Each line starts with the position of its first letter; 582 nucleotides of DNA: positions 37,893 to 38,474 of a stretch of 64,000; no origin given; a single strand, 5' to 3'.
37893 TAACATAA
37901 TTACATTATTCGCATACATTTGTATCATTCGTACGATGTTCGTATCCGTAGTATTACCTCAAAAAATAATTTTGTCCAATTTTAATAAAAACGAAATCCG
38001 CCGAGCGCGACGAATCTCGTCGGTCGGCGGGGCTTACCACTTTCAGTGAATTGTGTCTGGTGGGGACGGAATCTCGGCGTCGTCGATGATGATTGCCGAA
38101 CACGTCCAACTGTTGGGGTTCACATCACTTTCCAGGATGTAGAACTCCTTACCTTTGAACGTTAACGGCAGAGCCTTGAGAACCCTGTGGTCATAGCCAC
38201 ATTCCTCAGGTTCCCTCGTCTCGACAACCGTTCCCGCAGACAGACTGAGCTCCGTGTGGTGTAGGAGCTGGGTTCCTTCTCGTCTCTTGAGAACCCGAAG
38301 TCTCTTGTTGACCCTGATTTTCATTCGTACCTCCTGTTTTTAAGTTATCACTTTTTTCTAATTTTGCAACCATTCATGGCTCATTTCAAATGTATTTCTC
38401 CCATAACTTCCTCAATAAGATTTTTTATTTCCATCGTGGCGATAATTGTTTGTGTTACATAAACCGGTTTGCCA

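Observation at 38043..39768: Recurrent GC-rich mini-genes (own SD and terminator) scattered through an AT-rich genome, mostly encoding small exported or membrane proteins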

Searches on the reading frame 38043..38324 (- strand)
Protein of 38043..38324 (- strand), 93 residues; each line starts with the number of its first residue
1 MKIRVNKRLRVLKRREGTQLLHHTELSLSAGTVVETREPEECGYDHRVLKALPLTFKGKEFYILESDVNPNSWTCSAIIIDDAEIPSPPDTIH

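Call 7: search_protein_families(library=pfam, proteins=[window:38043-38324:-], max_evalue=0.01)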
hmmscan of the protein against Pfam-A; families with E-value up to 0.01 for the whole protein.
window:38043-38324:- (93 aa): 0 families

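Call 11: find_encoding_contigs(protein=window:38043-38324:-, flank=6000, max_places=10)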
Protein window:38043-38324:- (93 aa): 3 contigs read that carry it; 3 places shown.
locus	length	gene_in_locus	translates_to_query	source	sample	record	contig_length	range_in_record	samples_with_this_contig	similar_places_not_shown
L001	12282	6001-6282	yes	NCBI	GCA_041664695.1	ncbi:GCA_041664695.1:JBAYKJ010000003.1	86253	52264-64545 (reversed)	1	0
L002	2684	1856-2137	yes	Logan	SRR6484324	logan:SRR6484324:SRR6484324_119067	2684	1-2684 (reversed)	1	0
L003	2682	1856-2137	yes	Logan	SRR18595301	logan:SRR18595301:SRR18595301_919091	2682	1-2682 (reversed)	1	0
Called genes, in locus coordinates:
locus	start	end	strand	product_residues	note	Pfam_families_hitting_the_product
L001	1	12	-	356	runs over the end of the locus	PF05496:RuvB_N (weak), PF13177:DNA_pol3_delta2 (weak), PF00004:AAA, PF13177:DNA_pol3_delta2, PF12169:DNA_pol3_gamma3 (weak)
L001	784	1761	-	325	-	PF01207:Dus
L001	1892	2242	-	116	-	PF05635:23S_rRNA_IVP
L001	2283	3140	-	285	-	-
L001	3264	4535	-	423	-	PF02403:Seryl_tRNA_N, PF00587:tRNA-synt_2b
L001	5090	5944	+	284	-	PF02481:DNA_processg_A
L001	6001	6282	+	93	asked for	-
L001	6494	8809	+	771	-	PF01751:Toprim, PF01131:Topoisom_bac, PF01396:Zn_ribbon_Top1, PF13368:Toprim_C_rpt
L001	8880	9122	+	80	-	-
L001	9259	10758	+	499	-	PF13328:HD_4, PF01966:HD, PF04607:RelA_SpoT, PF02824:TGS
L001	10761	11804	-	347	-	PF02195:ParB_N, PF17762:HTH_ParB, PF23552:ParB_C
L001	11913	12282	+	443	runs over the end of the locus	PF00275:EPSP_synthase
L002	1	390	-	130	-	?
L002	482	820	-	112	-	-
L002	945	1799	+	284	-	PF02481:DNA_processg_A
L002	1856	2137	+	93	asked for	-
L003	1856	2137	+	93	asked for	-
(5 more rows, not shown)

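Call 17: find_homologous_proteins(query=window:38043-38324:-, max_evalue=0.01)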
Query window:38043-38324:- (93 aa): 1 proteins with E <= 0.01 among 4 candidates.
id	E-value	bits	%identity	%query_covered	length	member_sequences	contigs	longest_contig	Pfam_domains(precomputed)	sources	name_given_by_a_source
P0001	6.4e-56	204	100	100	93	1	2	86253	-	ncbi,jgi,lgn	ncbi:MAG: hypothetical protein WCW47_01925 [Candidatus Paceibacterota bacterium]|jgi:hypothetical pr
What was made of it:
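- Tried and rejected: A word-indexed search of 5.8 billion proteins with the focal protein returned only itself (call 17).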

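Call 45: find_related_loci(query=A1, collection=viral_contigs, flank=6000)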
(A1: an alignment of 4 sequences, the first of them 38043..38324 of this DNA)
Query A1 (93 aa) in viral_contigs; peptide patterns used: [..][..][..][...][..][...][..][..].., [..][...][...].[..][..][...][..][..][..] (x = any residue, [..] = any of these).
23 stretches matched a pattern, but none encodes a relative of the query by tblastn (E <= 1e-3).

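Call 47: find_related_loci(query=A2, collection=metagenome_contigs, flank=6000)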
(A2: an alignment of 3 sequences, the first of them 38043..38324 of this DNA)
Query A2 (93 aa) in metagenome_contigs; peptide patterns used: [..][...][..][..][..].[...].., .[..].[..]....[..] (x = any residue, [..] = any of these).
109 stretches matched a pattern, but none encodes a relative of the query by tblastn (E <= 1e-3).
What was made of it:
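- Tried and rejected: Pattern scans for family A in IMG/VR and JGI metagenome contigs found nothing (calls 45, 47).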

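Call 48: search_protein_families(library=phrogs, proteins=[window:38043-38324:-], max_evalue=0.01)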
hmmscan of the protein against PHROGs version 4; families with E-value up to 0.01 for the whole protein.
window:38043-38324:- (93 aa): 0 families

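Call 49: search_protein_families(library=ncbifam, proteins=[window:38043-38324:-], max_evalue=0.01)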
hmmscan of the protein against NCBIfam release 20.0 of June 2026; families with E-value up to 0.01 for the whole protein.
window:38043-38324:- (93 aa): 0 families

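Call 56: search_protein_representatives(protein=window:38043-38324:-)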
Query: 93 residues. Proteins with E-value up to 0.001 (for the whole library): 19; up to 1e-10: 3; up to 1e-30: 1. The best 19 are listed.
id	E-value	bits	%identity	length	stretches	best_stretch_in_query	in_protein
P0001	2.0e-56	203.7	100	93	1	1-93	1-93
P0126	4.9e-15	71.3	39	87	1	2-84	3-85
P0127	2.3e-12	62.8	43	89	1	2-82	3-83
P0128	1.2e-09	54.1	41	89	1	2-71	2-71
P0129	1.2e-09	54.0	37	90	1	3-81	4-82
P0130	6.0e-09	51.8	45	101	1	3-77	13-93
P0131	7.6e-09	51.5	39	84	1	4-80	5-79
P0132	2.7e-08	49.8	42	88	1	2-81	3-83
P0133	5.0e-08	48.9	36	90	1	10-82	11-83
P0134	3.9e-07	46.0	37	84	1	2-82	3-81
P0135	1.2e-06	44.4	28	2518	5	31-89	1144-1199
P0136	2.8e-06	43.3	39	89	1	7-72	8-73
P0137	6.9e-06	42.0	37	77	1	2-71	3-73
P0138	2.5e-05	40.2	41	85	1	16-71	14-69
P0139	2.6e-05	40.2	43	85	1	6-77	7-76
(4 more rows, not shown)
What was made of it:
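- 38043..38324 (-): Focal mini-gene 1. It encodes a 93-aa soluble all-beta protein ('family A'), GC 0.52, GC3 0.63. Family of 19 representative sequences at the 50%-identity level: call 56.
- Tried and rejected: Full HMMER was needed to find the family (call 56).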

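Call 58: list_cluster_members(proteins=[P0126, P0127, P0128, P0129, P0130, P0131, P0132, P0133, P0134, P0135])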
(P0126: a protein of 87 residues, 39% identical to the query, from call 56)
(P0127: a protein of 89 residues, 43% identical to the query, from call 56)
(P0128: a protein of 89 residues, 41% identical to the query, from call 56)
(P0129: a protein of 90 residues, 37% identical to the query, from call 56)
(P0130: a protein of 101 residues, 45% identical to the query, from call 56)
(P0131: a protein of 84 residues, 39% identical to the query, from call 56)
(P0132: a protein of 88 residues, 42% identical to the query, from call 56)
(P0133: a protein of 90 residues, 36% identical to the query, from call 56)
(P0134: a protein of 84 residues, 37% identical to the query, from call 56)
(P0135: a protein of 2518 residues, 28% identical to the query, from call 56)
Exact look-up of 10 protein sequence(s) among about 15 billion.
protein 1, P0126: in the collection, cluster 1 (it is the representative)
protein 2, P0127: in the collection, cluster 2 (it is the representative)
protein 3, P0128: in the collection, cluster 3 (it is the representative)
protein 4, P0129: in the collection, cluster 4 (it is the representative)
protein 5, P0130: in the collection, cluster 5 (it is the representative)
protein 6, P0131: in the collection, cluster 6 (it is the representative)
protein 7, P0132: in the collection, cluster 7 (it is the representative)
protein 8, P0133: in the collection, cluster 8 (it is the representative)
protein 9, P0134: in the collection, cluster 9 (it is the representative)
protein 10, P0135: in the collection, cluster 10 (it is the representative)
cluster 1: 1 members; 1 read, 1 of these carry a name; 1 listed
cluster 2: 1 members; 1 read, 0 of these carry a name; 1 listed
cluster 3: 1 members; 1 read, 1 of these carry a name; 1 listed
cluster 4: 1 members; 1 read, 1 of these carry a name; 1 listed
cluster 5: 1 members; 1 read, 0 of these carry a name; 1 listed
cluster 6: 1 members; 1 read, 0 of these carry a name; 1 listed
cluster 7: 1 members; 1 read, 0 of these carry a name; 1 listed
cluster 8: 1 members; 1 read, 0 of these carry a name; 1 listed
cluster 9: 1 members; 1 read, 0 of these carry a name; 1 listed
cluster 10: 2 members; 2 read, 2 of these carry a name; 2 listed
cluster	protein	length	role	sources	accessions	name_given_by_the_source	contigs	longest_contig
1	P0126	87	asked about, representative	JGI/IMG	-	hypothetical protein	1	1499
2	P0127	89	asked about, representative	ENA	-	-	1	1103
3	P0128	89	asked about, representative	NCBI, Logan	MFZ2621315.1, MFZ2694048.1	MAG: hypothetical protein WAX85_02040 [Minisyncoccia bacterium]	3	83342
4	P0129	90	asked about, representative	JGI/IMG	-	hypothetical protein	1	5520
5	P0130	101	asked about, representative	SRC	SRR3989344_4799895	-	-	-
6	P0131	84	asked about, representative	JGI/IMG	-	-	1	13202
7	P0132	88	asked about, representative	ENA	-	-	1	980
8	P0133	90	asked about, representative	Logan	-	-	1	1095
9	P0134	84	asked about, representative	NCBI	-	-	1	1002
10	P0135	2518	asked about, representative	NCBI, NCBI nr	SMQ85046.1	Ig-like domain (group 3) [Bacillus sp. OV166]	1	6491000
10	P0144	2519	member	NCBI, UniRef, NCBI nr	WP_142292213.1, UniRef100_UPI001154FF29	Ig-like domain-containing protein [Bacillus sp. OV166] | Ig-like domain-containing protein n=1 Tax=Bacillus sp. OV166 TaxID=1882763 ...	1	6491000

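Call 63: find_encoding_contigs(protein=P0131, flank=6000, max_places=2)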
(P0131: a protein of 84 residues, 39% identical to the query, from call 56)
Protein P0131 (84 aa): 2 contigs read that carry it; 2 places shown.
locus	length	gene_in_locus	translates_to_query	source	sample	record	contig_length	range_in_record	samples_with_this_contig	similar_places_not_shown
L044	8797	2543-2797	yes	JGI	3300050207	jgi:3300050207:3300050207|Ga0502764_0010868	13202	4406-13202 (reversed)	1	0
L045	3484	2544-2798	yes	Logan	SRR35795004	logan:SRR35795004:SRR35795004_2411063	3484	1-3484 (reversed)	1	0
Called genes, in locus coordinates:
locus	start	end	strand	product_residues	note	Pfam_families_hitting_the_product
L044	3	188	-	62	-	?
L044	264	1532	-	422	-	PF02403:Seryl_tRNA_N, PF00587:tRNA-synt_2b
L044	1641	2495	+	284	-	PF02481:DNA_processg_A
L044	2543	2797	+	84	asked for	-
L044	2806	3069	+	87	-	-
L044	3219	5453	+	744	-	PF01751:Toprim, PF01131:Topoisom_bac, PF01396:Zn_ribbon_Top1, PF13368:Toprim_C_rpt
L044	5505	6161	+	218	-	-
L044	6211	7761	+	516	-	PF13328:HD_4, PF01966:HD (weak), PF04607:RelA_SpoT, PF02824:TGS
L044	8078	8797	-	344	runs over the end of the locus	PF02195:ParB_N, PF17762:HTH_ParB, PF23552:ParB_C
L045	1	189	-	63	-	?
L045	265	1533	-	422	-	PF02403:Seryl_tRNA_N, PF00587:tRNA-synt_2b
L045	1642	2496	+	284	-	PF02481:DNA_processg_A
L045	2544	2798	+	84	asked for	-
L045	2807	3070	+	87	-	-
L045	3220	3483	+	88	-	?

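Call 67: predict_structure(alignment_id=A4)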
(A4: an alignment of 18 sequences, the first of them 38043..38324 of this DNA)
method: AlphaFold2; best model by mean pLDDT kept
length: 93 residues; sequences in the alignment: 18
mean_pLDDT: 90.5   pTM: 0.76
mean pLDDT of the five models: 90.5, 90.0, 89.8, 88.2, 87.6
residues with pLDDT >= 90: 80; 70-90: 1; 50-70: 11; < 50: 1
segments of 3 or more residues with pLDDT < 50: none
pLDDT, mean of each block of 10 residues (from residue 1): 95 95 96 96 96 95 96 93 64 57
secondary structure, 60 per line:
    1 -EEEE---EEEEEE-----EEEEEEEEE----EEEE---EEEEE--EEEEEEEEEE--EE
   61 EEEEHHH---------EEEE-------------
elements in order: E2-5 E9-14 E20-28 E33-36 E40-44 E47-56 E59-64 E77-80

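Call 70: fold_search(model_id=the predicted structure, library=pdb)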
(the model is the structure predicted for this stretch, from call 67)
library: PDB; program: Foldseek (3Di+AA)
matches with E <= 10: 254; with E <= 0.001: 0
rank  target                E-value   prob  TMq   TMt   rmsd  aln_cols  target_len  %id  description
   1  5ihi                  4.5e-01  0.60  0.34  0.52   6.1        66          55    4  Crystal Structure of the alpha spectrin SH3 domain double mutant V46G-D48G (released 2017-03-29)
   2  8aol                  7.9e-01  0.66  0.41  0.30   5.6        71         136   14  Crystal structure of S-layer protein SlpX from Lactobacillus acidophilus, domain III (aa 363-499) (released 2023-08-23)
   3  9ebw_A                7.9e-01  0.16  0.27  0.07  10.5        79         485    8  Chimeric fluorescence biosensor formed from a lactate-binding protein and GFP, bound to lactate (released 2025-03-19)
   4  9a7d_A                9.8e-01  0.84  0.51  0.11   5.1        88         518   10  Integrative model of YRVJ-YACD by crosslinking MS and deep learning (released 2024-09-18)
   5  7qfk_D                1.0e+00  0.80  0.50  0.28   3.3        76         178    8  Crystal structure of S-layer protein SlpX from Lactobacillus acidophilus, domain II, Co-Crystallization with HgCl2, Mu (released 2022-12-21)
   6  2kyb_MODEL_1_A        1.0e+00  0.63  0.43  0.61   3.7        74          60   18  Solution structure of CpR82G from Clostridium perfringens. North East Structural Genomics Consortium Target Cp (released 2010-06-09)
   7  4mk0_A                1.2e+00  0.09  0.23  0.05   7.4        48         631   21  Crystal structure of G protein-coupled receptor kinase 2 in complex with a a rationally designed paroxetine derivative (released 2014-01-22)
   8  5wg4_A                1.2e+00  0.08  0.22  0.06   7.5        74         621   20  Human GRK2 in complex with Gbetagamma subunits and CCG257284 (released 2017-12-27)
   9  5he2_A                1.3e+00  0.09  0.25  0.05  11.2        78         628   15  Bovine GRK2 in complex with Gbetagamma subunits and CCG224406 (released 2016-05-11)
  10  6gaw_BT               1.3e+00  0.07  0.19  0.10   8.3        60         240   15  Unique features of mammalian mitochondrial translation initiation revealed by cryo-EM. This file contains the complet (released 2018-08-22)
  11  3v5w_A                1.4e+00  0.09  0.25  0.05  11.1        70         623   16  Human G Protein-Coupled Receptor Kinase 2 in Complex with Soluble Gbetagamma Subunits and Paroxetine (released 2012-09-26)
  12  8alu                  1.5e+00  0.66  0.49  0.37   3.0        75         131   11  Crystal structure of the teichoic acid binding domain of SlpA, S-layer protein from Lactobacillus acidophilus (aa. 314-4 (released 2023-08-16)
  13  5o2q_MODEL_1_A        1.5e+00  0.35  0.40  0.37   7.3        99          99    8  p130Cas SH3 domain Vinculin peptide chimera (released 2017-09-20)
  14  5wg5_A                1.5e+00  0.08  0.23  0.06   8.0        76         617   16  Human GRK2 in complex with Gbetagamma subunits and CCG224061 (released 2017-12-27)
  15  5wg3_A                1.5e+00  0.08  0.23  0.05   6.8        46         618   30  Human GRK2 in complex with Gbetagamma subunits and CCG258748 (released 2017-12-27)
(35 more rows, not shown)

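Call 99: search_protein_families(library=padloc, proteins=[window:38043-38324:-], max_evalue=0.01)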
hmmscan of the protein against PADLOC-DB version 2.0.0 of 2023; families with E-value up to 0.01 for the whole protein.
window:38043-38324:- (93 aa): 0 families

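Call 101: find_encoding_contigs(protein=P0129, flank=5000, max_places=2)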
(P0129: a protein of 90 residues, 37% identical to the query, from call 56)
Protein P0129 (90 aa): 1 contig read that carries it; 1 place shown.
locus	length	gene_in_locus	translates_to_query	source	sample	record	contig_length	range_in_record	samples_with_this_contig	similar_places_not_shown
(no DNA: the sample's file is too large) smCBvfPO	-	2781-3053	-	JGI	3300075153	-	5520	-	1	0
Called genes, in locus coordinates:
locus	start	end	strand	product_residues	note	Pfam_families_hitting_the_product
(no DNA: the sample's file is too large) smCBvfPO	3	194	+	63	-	?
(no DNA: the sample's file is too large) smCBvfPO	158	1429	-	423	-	PF02403:Seryl_tRNA_N, PF00587:tRNA-synt_2b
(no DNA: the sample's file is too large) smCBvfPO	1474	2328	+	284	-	PF02481:DNA_processg_A, PF17782:WHD_DprA (weak)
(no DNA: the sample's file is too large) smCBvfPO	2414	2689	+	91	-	-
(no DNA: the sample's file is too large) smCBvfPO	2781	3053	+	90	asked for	-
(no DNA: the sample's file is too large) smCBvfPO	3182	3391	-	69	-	-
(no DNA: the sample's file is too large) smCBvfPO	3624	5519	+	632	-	?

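Call 102: find_encoding_contigs(protein=P0126, flank=3000, max_places=2)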
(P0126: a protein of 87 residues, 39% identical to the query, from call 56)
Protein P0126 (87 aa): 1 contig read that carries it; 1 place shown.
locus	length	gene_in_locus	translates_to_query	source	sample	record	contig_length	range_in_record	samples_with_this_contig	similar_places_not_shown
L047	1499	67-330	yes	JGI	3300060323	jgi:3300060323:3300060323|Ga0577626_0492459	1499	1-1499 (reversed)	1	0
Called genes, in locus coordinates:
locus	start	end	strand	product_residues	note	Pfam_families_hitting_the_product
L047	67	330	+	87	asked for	-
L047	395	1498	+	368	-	?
